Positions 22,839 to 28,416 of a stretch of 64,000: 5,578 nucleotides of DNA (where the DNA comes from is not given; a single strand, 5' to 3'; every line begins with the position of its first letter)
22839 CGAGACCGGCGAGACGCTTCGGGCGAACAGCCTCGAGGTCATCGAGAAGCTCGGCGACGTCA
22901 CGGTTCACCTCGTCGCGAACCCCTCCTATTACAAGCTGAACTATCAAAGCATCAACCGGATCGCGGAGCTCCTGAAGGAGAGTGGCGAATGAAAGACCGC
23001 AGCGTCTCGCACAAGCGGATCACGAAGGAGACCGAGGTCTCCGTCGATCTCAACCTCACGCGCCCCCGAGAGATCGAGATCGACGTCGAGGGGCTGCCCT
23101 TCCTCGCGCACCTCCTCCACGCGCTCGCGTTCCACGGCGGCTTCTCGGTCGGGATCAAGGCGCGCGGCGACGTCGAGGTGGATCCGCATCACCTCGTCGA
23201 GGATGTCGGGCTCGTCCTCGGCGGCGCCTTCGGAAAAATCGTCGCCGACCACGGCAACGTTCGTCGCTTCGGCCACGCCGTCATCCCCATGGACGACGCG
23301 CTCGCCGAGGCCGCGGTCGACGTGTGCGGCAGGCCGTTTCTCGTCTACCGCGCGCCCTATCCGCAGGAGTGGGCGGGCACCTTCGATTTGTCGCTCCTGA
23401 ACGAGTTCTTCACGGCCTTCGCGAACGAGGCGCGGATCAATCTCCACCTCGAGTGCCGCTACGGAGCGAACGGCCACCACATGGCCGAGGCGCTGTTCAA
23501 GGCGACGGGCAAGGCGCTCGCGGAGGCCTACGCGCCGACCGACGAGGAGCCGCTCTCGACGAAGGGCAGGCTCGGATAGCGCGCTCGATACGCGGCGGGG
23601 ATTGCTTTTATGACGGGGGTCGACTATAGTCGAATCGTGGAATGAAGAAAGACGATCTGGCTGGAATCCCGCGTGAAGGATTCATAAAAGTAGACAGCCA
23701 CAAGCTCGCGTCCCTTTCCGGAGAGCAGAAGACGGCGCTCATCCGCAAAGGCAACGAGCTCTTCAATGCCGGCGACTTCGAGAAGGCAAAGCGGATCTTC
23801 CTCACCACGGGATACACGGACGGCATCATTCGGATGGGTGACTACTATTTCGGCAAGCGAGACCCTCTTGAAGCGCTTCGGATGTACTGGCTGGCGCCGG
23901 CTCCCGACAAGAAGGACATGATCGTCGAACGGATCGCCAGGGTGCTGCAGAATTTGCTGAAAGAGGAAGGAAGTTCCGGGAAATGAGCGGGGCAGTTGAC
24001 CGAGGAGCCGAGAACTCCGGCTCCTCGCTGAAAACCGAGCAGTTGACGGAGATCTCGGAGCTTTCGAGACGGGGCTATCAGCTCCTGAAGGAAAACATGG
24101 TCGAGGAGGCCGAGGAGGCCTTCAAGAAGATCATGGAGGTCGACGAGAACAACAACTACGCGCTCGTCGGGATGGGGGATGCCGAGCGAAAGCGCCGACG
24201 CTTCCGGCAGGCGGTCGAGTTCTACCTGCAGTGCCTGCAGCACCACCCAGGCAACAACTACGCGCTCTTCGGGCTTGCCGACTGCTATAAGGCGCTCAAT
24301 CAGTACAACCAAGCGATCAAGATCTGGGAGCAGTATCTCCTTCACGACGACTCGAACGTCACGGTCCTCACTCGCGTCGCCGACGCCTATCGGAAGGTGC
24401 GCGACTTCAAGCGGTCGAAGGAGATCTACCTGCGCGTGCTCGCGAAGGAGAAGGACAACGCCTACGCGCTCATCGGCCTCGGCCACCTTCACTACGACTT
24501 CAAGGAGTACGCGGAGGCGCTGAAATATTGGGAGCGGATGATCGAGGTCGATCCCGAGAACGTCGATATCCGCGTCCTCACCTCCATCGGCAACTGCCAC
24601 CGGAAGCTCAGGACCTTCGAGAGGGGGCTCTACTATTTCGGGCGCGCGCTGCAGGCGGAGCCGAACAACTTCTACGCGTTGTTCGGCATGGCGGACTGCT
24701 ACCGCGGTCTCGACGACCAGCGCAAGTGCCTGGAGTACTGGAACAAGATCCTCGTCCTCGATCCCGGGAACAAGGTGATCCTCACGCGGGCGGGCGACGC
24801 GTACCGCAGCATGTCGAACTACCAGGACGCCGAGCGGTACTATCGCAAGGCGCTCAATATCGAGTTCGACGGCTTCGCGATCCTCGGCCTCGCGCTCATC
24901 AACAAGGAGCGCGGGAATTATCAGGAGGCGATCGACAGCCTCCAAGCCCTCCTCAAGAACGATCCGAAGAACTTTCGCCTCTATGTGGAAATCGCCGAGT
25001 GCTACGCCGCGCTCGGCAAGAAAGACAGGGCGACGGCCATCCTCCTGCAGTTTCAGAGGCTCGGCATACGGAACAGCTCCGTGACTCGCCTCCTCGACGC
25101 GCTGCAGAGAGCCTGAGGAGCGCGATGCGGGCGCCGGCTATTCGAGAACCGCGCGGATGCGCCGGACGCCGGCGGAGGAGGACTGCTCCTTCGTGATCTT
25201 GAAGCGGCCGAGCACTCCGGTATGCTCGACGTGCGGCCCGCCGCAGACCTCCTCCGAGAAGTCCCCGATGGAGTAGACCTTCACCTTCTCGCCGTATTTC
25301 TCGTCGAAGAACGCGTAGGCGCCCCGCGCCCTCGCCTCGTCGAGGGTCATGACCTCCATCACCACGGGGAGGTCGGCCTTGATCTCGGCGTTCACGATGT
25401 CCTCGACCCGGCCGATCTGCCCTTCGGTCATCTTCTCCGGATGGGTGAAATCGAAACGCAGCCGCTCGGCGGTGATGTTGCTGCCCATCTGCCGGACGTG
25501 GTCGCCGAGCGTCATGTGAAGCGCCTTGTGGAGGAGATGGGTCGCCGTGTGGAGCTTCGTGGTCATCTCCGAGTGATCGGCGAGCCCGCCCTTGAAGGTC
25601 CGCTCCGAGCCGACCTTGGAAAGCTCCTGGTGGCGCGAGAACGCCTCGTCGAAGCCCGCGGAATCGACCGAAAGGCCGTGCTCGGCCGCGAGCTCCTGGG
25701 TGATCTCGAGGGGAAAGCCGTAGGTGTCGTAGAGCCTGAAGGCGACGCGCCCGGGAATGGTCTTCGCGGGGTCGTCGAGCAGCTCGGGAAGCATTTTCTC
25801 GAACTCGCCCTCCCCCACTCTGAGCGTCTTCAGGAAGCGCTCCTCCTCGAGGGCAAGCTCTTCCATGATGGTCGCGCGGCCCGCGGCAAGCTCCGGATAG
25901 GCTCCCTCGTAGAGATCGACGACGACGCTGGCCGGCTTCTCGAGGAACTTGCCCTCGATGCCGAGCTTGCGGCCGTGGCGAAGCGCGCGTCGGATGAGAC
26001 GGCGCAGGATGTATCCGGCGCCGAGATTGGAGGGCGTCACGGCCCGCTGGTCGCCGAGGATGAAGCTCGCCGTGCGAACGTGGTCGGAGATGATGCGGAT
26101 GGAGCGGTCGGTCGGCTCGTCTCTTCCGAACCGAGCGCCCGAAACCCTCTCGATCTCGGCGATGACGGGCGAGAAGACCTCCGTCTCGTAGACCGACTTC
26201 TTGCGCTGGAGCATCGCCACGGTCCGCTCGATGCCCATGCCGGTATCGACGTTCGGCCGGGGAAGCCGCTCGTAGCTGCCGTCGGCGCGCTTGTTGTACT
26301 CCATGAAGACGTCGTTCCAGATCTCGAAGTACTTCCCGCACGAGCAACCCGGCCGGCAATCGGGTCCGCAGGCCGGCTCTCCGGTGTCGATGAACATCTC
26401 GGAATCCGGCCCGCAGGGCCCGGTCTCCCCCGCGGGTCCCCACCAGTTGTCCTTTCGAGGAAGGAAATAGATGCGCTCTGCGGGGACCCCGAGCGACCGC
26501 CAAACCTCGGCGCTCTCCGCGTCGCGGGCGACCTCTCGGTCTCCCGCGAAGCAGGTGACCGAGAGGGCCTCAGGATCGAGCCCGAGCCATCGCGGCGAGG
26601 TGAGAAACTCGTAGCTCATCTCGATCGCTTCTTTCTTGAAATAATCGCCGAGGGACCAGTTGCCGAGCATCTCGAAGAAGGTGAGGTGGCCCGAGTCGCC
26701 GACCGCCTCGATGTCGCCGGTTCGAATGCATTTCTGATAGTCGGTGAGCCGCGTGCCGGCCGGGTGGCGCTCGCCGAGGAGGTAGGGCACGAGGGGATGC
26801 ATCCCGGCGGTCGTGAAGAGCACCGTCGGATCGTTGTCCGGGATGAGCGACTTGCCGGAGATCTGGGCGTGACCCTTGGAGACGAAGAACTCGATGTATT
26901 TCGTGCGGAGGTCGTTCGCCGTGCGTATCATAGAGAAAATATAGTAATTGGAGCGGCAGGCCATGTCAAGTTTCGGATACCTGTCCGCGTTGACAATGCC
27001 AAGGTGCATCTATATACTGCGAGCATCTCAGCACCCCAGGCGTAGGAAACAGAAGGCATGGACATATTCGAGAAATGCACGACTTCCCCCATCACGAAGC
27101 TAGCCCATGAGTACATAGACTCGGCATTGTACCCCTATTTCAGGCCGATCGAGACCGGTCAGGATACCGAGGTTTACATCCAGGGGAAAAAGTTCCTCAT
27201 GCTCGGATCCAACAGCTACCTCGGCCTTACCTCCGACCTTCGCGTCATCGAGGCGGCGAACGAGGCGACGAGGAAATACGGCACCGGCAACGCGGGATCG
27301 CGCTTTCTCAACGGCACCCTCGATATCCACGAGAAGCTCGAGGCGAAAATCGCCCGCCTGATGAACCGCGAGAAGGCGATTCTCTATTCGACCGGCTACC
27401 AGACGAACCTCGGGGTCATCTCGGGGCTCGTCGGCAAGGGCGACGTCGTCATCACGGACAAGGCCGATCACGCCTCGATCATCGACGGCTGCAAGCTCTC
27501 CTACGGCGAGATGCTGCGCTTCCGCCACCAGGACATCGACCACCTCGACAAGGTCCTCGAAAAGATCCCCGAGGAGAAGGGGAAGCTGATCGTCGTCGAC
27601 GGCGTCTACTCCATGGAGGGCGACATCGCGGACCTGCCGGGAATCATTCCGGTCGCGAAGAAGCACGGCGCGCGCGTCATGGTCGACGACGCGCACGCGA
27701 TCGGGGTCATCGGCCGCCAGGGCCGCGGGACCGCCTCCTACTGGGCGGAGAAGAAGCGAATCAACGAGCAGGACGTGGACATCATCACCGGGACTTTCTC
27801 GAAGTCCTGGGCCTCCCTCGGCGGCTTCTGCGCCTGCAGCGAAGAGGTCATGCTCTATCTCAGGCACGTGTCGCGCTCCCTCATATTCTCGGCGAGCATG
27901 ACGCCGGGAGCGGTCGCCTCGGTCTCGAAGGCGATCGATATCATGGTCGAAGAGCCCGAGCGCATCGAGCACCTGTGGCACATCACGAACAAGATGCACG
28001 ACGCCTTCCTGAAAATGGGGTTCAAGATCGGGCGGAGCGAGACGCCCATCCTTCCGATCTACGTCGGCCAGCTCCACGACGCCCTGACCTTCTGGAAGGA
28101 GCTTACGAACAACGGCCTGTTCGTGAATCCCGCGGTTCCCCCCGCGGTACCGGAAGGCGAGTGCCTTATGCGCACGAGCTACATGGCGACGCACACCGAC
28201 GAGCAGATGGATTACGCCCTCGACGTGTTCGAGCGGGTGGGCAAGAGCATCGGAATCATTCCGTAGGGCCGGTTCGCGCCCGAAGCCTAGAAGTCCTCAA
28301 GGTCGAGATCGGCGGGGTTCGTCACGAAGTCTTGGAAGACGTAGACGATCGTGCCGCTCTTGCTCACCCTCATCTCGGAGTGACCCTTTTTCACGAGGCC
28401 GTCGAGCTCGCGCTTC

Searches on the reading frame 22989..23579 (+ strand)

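Call 12: search_protein_families(library=pfam, proteins=[window:22989-23579:+], max_evalue=0.001)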
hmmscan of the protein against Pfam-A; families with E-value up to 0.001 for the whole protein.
window:22989-23579:+ (196 aa): 1 family
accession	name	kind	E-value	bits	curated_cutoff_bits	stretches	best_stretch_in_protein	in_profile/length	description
PF00475.24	IGPD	-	3e-55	186.7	27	1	35-177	2-144/144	Imidazoleglycerol-phosphate dehydratase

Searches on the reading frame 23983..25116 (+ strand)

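Call 12: search_protein_families(library=pfam, proteins=[window:23983-25116:+], max_evalue=0.001)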
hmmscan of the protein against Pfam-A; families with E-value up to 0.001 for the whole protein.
window:23983-25116:+ (377 aa): 28 families (the best 25 are shown)
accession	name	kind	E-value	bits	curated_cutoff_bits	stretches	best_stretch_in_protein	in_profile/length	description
PF07719.23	TPR_2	-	3.4e-41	136.4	27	1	160-193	1-34/34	Tetratricopeptide repeat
PF00515.34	TPR_1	-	2.4e-39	132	27.8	2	160-193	1-34/34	Tetratricopeptide repeat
PF14559.12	TPR_19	-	1.7e-32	112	25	2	309-355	3-49/68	Tetratricopeptide repeat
PF13174.12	TPR_6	-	2.3e-25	87.9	26.3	1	299-329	2-32/33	Tetratricopeptide repeat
PF13428.12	TPR_14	-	2.7e-25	86.7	23.5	0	61-100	4-43/44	Tetratricopeptide repeat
PF13432.12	TPR_16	-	6.4e-25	87.7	32.7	3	308-355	8-55/65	Tetratricopeptide repeat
PF13181.12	TPR_8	-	4.9e-24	82.8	25.7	0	267-294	4-31/34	Tetratricopeptide repeat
PF13431.12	TPR_17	-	1.6e-22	78.3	24.4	0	80-112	1-33/34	Tetratricopeptide repeat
PF13176.12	TPR_7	-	2.8e-20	71.1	27.9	0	268-294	3-29/36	Tetratricopeptide repeat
PF13424.12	TPR_12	-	3.6e-20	72.4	30.1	2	236-293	16-74/77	Tetratricopeptide repeat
PF23914.1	TPR_CcmH_CycH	-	1.6e-16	61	42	1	35-119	61-148/158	Cytochrome c-type biogenesis protein H TPR domain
PF12895.13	ANAPC3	-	1.7e-13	51.1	27.2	0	38-115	3-79/82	Anaphase-promoting complex, cyclosome, subunit 3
PF25062.1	ARM_TT21_N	-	5.1e-13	49.7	40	0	155-262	95-200/222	Tetratricopeptide repeat protein 21 N-terminal ARM repeat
PF13414.12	TPR_11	-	3e-11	43.3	26.8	1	309-345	6-42/42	TPR repeat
PF14853.12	Fis1_TPR_C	-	1.7e-10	41.4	25.3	0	170-199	11-40/53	Fis1 C-terminal tetratricopeptide repeat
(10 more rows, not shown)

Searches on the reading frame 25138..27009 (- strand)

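Call 12: search_protein_families(library=pfam, proteins=[window:25138-27009:-], max_evalue=0.001)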
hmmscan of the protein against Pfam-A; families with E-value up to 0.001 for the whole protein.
window:25138-27009:- (623 aa): 2 families
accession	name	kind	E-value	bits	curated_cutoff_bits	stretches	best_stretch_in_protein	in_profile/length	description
PF01411.24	tRNA-synt_2c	-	2e-140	469.4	30.3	1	34-487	2-449/552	tRNA synthetases class II (A)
PF07973.19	tRNA_SAD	-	9.9e-17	61.1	24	1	576-618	1-43/44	Threonyl and Alanyl tRNA synthetase second additional domain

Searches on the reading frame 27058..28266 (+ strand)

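Call 12: search_protein_families(library=pfam, proteins=[window:27058-28266:+], max_evalue=0.001)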
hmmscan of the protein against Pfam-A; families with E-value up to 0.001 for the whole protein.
window:27058-28266:+ (402 aa): 4 families
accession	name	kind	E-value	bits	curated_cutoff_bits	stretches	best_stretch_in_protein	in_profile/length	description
PF00155.27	Aminotran_1_2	-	2.4e-56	192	19.7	1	45-390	2-360/361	Aminotransferase class I and II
PF01053.26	Cys_Met_Meta_PP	-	1.5e-10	40.7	27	1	71-217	37-180/381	Cys/Met metabolism PLP-dependent enzyme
PF00266.25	Aminotran_5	-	3.1e-08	33.4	21.5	1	62-216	14-181/371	Aminotransferase class-V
PF01276.26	OKR_DC_1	-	0.00077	18.7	27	0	160-214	153-207/417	Orn/Lys/Arg decarboxylase, major domain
